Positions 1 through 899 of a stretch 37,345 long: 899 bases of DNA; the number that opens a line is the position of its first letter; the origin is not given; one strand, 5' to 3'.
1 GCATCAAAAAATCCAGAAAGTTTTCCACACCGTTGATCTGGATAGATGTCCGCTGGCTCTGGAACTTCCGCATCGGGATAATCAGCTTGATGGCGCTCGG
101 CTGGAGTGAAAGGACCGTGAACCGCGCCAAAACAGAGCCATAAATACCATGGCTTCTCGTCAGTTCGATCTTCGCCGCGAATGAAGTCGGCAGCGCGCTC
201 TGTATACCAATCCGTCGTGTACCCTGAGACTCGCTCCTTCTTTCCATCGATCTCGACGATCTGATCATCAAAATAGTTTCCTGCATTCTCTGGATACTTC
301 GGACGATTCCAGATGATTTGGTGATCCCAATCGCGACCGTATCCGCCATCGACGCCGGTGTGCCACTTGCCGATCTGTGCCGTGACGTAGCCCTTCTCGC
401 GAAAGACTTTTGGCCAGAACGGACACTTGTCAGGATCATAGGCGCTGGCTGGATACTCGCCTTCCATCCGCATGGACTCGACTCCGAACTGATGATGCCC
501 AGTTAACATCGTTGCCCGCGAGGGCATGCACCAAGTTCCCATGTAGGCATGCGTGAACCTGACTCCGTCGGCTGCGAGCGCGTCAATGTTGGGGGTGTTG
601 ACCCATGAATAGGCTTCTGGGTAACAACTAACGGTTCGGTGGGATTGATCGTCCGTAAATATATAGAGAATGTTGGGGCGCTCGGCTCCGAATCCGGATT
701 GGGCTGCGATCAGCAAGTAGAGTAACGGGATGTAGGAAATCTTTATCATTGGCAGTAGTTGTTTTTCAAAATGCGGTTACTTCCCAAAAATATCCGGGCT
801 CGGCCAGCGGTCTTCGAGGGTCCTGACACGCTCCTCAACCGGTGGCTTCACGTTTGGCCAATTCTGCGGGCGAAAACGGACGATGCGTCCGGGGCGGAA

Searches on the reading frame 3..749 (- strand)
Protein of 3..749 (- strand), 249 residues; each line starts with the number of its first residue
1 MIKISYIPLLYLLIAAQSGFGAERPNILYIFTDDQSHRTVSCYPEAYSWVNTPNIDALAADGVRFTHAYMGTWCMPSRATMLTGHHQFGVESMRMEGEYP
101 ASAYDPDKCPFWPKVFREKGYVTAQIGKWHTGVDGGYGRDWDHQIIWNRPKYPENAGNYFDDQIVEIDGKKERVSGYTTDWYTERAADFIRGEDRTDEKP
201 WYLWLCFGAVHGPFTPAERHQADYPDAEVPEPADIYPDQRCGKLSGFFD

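Call 68: search_protein_families(library=pfam, proteins=[window:3-749:-], max_evalue=0.001)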
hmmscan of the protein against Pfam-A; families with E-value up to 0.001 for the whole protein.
window:3-749:- (249 aa): 1 family
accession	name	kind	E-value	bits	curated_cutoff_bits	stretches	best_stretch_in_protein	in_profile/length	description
PF00884.28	Sulfatase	-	4.8e-26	92.2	25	1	25-226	1-190/301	Sulfatase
